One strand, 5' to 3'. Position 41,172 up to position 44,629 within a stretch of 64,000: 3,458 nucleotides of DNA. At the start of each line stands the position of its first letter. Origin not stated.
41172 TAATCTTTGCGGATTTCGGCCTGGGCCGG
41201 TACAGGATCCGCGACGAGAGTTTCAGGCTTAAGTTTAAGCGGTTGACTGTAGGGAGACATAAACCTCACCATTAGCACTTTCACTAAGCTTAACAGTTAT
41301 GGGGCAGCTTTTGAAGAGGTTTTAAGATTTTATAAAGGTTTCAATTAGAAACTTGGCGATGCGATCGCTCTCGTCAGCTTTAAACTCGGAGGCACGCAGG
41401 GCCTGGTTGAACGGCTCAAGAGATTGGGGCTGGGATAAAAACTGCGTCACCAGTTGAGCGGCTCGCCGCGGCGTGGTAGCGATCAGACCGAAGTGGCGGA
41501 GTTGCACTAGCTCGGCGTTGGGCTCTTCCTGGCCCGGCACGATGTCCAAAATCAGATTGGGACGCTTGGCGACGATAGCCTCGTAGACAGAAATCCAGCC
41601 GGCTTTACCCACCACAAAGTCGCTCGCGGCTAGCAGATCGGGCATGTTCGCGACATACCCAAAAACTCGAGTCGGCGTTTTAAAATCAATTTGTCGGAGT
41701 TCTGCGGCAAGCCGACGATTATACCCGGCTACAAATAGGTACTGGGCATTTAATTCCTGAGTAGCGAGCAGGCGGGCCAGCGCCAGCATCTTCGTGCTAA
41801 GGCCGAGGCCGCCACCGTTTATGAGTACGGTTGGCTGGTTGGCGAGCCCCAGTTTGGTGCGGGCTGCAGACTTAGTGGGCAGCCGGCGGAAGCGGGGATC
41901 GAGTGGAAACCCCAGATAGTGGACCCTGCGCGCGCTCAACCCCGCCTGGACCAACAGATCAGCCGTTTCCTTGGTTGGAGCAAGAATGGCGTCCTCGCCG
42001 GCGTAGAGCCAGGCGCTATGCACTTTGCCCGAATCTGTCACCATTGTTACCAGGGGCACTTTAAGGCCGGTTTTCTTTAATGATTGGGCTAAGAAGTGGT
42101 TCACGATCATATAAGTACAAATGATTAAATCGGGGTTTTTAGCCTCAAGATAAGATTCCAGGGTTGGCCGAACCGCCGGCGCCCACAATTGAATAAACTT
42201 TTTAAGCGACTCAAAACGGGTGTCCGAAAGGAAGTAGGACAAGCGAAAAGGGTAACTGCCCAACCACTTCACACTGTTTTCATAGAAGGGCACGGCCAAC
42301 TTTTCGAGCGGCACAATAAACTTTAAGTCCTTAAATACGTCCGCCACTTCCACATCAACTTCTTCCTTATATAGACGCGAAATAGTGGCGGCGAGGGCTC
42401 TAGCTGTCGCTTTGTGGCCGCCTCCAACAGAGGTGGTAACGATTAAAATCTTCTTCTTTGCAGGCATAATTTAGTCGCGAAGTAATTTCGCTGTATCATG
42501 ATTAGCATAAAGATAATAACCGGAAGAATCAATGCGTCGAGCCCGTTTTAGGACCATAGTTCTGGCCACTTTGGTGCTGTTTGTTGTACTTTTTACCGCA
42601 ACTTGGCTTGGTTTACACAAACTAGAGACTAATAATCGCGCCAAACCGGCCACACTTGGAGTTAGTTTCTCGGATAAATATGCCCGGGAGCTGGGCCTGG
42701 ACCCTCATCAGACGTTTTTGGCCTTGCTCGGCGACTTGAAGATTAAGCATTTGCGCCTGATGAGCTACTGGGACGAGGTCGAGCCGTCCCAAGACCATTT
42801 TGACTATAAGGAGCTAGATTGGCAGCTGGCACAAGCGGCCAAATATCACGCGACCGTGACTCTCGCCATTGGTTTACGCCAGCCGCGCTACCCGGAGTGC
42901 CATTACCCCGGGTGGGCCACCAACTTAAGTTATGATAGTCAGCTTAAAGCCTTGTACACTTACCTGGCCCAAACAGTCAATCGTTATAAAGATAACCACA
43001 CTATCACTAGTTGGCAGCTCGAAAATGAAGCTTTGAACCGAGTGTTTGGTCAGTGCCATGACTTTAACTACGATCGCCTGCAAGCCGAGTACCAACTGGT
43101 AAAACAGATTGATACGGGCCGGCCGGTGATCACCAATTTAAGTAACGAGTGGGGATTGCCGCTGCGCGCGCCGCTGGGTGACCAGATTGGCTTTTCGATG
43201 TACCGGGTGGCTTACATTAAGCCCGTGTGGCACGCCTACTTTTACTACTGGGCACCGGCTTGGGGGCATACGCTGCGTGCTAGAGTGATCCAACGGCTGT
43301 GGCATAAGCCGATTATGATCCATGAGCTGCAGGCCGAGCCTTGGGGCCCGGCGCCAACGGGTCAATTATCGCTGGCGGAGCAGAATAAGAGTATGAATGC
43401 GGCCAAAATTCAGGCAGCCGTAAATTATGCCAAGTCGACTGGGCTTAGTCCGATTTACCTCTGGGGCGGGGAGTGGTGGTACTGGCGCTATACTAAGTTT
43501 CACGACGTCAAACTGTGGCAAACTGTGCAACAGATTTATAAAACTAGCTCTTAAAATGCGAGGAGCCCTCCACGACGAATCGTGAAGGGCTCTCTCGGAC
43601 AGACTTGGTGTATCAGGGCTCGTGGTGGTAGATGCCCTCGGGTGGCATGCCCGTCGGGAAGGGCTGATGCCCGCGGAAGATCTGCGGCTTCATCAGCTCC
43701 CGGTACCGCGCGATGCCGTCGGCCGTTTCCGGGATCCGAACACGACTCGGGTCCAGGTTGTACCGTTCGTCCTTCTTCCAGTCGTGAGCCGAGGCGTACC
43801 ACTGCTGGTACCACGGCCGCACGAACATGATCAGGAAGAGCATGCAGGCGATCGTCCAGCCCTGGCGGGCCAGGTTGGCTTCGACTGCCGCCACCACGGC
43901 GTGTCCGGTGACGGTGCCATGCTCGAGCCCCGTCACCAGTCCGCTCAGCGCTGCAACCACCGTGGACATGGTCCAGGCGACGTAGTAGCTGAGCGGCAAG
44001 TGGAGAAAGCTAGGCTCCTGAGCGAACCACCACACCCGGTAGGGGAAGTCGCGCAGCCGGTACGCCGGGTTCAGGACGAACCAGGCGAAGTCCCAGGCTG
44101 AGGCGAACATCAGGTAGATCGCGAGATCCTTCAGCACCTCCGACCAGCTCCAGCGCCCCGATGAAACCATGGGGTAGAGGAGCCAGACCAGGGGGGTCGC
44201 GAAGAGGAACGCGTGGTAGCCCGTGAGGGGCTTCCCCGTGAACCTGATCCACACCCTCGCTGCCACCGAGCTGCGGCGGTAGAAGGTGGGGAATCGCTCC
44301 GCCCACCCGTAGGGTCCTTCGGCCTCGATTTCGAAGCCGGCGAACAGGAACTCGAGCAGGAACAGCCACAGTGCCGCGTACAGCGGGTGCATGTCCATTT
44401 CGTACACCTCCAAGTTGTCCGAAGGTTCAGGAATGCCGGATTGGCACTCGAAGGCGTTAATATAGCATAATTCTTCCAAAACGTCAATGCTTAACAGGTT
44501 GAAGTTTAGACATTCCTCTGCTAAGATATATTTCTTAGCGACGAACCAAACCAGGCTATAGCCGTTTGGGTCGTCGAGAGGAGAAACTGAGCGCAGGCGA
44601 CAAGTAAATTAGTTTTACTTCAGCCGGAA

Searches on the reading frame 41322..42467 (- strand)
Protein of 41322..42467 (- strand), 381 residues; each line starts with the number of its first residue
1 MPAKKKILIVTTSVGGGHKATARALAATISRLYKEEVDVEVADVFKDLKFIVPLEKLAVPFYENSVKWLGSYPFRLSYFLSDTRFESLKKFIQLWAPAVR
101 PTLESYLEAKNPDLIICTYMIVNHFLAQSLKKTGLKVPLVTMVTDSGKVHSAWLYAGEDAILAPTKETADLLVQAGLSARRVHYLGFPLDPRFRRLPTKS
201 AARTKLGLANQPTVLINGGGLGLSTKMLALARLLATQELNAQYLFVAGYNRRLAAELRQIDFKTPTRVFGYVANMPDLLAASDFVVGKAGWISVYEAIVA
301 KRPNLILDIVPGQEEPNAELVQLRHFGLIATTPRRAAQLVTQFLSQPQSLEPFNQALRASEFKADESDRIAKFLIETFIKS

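Call 14: find_encoding_contigs(protein=window:41322-42467:-, flank=10000, max_places=6)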
Protein window:41322-42467:- (381 aa): 1 contig read that carries it; 1 place shown.
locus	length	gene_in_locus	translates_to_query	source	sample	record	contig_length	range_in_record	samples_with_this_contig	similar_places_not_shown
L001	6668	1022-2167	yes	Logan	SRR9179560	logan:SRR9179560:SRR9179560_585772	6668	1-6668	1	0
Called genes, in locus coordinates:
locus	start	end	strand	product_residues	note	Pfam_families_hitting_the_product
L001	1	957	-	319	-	?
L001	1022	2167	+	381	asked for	PF06925:MGDG_synth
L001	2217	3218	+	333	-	PF01087:GalP_UDP_transf, PF02744:GalP_UDP_tr_C (weak)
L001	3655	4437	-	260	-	PF01978:TrmB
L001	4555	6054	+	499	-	PF05362:Lon_C, PF13541:ChlI, PF00493:MCM (faint), PF01078:Mg_chelatase, PF07728:AAA_5 (weak), PF13335:Mg_chelatase_C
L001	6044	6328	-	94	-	-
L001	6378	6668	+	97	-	?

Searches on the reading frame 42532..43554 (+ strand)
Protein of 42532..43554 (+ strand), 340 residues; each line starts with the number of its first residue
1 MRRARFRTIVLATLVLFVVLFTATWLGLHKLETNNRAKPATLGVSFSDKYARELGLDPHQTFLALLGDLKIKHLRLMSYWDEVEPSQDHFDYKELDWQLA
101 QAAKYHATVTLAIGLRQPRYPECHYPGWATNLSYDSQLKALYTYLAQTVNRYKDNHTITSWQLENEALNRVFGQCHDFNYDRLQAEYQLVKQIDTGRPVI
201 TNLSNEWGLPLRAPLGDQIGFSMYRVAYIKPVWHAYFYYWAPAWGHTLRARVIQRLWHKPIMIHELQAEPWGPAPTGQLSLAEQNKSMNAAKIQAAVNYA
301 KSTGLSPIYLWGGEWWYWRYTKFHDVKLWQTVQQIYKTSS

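Call 7: search_protein_families(library=pfam, max_evalue=0.1, proteins=[window:42532-43554:+])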
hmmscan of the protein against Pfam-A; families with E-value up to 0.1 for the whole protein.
window:42532-43554:+ (340 aa): 1 family
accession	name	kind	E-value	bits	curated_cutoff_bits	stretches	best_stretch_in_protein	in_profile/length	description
PF02449.21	Glyco_hydro_42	-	0.0084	15.9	21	0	70-113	23-67/376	Beta-galactosidase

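Call 8: search_protein_families(library=ncbifam, max_evalue=0.1, proteins=[window:42532-43554:+])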
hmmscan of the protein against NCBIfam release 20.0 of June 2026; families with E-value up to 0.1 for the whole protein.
window:42532-43554:+ (340 aa): 1 family
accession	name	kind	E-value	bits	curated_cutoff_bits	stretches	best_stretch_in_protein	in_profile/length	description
NF051902.1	GH35_fam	subfamily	0.0065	15.2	500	1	66-108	44-86/510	GH35 family beta-galactosidase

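Call 33: find_related_loci(query=window:42532-43554:+, collection=metagenome_contigs, flank=10000)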
Query window:42532-43554:+ (340 aa) in metagenome_contigs; peptide patterns used: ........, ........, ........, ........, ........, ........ (x = any residue, [..] = any of these).
499 stretches matched a pattern; 466 encode a relative of the query (tblastn E <= 1e-3); the best 80 are kept; 80 distinct loci.
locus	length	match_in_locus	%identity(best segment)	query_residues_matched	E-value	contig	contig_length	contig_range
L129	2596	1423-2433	53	1-336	6e-128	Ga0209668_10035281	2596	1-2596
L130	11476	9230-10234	51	2-336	1e-111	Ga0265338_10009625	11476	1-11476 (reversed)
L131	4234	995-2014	47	1-340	6e-111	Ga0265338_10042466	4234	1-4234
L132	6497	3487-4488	48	1-335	9e-104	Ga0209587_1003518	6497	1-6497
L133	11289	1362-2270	52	38-340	6e-102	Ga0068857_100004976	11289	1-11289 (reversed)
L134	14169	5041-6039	46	8-339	4e-97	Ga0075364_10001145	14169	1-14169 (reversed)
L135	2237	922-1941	45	2-340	1e-100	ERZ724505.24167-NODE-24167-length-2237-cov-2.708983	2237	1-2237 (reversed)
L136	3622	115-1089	45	9-334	9e-96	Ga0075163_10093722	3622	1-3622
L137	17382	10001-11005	45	1-334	8e-94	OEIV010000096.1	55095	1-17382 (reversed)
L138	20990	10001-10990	46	14-340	5e-93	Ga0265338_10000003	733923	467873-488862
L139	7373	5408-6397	45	6-334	8e-93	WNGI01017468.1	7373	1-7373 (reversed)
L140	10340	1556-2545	45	1-334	1e-91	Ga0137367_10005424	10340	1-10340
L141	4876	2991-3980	45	1-334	2e-91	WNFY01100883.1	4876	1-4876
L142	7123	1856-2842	46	1-334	4e-91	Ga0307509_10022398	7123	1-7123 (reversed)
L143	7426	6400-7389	45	1-334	6e-91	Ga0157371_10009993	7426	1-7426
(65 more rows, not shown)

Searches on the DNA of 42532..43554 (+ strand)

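Call 47: search_rna_families(sources=[L138, L148, L155, L165, L180, L183, L206], threshold=gathering)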
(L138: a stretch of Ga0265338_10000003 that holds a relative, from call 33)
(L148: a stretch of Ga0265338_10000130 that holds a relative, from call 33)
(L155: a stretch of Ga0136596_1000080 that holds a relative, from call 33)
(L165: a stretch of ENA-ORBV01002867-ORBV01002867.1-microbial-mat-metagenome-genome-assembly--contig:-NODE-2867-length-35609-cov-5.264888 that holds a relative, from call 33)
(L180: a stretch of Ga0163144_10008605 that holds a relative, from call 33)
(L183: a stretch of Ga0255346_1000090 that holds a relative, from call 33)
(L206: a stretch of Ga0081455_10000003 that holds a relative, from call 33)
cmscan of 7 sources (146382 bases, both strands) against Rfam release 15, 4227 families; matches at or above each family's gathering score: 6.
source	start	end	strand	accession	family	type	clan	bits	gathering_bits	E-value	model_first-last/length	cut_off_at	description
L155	15690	15761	+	RF00005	tRNA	Gene; tRNA;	CL00001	74.7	29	3.7e-14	1-71/71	no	tRNA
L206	11656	11727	+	RF00005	tRNA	Gene; tRNA;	CL00001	70.5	29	5.1e-13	1-71/71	no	tRNA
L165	20067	20138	+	RF00005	tRNA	Gene; tRNA;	CL00001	63.6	29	4.2e-11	1-71/71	no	tRNA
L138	15763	15844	-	RF00005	tRNA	Gene; tRNA;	CL00001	61.2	29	1.9e-10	1-71/71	no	tRNA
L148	15344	15425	-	RF00005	tRNA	Gene; tRNA;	CL00001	61.2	29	1.9e-10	1-71/71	no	tRNA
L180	15827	15910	+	RF00005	tRNA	Gene; tRNA;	CL00001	52.1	29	6.2e-08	1-71/71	no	tRNA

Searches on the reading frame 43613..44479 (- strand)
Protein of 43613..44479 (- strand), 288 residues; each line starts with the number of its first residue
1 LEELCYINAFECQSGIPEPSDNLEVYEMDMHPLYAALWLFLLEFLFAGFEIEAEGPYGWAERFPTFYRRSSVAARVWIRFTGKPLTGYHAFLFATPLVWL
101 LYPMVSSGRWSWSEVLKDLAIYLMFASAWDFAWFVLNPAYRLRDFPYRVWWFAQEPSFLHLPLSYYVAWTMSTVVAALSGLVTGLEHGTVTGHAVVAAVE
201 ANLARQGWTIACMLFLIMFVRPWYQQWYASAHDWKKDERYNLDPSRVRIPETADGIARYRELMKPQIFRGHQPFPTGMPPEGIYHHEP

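Call 7: search_protein_families(library=pfam, max_evalue=0.1, proteins=[window:43613-44479:-])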
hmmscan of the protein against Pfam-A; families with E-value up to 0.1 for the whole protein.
window:43613-44479:- (288 aa): 0 families

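Call 8: search_protein_families(library=ncbifam, max_evalue=0.1, proteins=[window:43613-44479:-])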
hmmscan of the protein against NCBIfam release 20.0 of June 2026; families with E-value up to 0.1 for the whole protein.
window:43613-44479:- (288 aa): 0 families

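Call 21: search_protein_families(library=phrogs, max_evalue=0.01, proteins=[window:43613-44479:-])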
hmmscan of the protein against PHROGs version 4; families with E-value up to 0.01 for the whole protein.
window:43613-44479:- (288 aa): 0 families

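Call 22: search_protein_families(library=padloc, max_evalue=0.01, proteins=[window:43613-44479:-])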
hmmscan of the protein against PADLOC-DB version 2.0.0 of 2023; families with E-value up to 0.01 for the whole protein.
window:43613-44479:- (288 aa): 0 families

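Call 84: list_cluster_members(proteins=[window:43613-44479:-, window:46014-46505:-, window:45783-45968:+, window:49653-50015:+, window:50012-50419:+])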
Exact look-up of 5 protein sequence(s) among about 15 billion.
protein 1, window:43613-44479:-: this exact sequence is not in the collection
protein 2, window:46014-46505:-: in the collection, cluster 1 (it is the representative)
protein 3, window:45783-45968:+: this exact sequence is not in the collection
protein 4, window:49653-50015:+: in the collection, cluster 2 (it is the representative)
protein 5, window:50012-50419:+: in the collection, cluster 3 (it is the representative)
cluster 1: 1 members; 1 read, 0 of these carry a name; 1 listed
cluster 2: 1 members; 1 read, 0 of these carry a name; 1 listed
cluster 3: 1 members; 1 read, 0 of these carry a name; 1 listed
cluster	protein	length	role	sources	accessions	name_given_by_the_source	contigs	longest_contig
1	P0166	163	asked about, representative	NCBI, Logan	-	-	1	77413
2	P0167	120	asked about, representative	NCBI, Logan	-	-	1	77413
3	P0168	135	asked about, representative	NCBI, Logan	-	-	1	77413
